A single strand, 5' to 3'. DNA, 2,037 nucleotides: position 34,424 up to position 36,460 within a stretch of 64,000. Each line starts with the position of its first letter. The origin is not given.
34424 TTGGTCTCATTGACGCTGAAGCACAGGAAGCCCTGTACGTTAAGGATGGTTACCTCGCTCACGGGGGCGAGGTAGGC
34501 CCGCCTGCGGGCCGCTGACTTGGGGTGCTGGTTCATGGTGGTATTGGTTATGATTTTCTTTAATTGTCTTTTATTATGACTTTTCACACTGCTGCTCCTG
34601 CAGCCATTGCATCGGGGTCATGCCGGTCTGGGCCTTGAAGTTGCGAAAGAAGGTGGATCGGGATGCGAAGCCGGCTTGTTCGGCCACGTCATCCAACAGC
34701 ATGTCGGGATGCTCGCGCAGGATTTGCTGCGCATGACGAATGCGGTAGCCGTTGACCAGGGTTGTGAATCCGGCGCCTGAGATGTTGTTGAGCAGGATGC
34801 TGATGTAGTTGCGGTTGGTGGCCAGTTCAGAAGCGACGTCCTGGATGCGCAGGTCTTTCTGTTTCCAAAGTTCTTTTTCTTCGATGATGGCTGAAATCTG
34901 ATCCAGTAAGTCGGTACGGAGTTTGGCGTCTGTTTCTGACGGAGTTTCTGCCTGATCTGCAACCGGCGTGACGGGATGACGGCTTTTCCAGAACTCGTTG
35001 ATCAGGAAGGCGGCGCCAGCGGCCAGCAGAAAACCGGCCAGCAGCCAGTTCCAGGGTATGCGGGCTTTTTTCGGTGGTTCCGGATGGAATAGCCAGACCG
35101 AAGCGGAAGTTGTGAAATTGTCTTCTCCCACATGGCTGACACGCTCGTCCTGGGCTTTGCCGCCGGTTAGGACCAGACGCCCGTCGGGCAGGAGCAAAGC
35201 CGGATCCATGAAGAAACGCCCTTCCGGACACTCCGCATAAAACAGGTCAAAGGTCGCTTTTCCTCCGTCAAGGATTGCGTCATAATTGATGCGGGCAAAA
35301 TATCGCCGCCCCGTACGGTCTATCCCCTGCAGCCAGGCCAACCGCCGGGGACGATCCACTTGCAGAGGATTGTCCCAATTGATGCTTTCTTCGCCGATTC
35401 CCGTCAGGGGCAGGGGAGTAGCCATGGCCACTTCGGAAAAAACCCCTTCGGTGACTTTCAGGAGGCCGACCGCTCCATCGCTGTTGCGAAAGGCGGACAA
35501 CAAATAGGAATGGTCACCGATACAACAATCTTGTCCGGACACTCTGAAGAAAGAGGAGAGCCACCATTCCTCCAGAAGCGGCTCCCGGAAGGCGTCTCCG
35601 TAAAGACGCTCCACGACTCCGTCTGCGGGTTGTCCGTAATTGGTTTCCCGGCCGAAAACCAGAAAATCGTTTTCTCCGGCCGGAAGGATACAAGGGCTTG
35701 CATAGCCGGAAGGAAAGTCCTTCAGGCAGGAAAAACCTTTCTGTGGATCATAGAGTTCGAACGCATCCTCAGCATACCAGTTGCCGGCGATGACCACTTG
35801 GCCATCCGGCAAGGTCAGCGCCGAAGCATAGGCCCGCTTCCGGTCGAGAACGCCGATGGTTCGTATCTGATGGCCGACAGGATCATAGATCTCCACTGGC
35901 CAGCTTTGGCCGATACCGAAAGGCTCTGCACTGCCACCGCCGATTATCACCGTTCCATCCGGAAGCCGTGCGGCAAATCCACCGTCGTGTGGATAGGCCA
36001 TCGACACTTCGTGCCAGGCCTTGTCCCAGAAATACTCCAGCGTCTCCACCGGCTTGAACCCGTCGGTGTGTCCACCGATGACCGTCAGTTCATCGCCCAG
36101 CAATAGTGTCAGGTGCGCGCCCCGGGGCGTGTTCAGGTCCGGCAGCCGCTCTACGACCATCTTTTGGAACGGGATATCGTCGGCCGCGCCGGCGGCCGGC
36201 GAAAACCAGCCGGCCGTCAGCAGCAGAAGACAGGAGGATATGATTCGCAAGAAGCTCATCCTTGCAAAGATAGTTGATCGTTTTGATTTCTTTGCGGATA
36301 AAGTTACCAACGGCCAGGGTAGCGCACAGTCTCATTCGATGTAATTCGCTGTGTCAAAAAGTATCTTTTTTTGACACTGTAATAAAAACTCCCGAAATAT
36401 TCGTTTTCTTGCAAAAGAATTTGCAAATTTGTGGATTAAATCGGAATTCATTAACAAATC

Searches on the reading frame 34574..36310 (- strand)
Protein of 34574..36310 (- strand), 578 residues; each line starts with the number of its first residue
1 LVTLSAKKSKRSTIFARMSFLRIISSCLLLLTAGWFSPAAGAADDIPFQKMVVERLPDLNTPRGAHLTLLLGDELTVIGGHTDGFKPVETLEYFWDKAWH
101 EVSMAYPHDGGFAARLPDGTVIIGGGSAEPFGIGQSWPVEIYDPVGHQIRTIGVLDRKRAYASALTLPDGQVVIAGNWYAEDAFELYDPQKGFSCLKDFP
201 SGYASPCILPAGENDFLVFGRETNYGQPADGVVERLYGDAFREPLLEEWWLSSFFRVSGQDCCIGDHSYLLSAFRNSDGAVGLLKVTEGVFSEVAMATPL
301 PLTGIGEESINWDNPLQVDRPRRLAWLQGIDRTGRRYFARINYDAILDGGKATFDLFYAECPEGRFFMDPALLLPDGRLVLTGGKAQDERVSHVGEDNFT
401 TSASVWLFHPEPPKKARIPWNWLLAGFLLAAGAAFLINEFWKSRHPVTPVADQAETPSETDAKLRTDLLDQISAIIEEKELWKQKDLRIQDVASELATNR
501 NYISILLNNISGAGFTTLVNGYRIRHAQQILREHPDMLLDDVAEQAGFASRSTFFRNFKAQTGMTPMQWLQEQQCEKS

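Call 79: search_protein_families(library=pfam, proteins=[window:34574-36310:-], max_evalue=0.00001)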
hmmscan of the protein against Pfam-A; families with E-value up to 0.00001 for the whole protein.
window:34574-36310:- (578 aa): 3 families
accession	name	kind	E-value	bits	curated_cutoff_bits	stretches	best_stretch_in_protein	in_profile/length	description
PF12833.13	HTH_18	-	6.7e-15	55.6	33.6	1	493-571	2-79/80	Helix-turn-helix domain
PF00165.29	HTH_AraC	-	3.5e-12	46.6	26.6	1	536-571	8-42/42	Bacterial regulatory helix-turn-helix proteins, AraC family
PF13964.12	Kelch_6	-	1.5e-06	28.5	25.3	0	112-156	5-47/50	Kelch motif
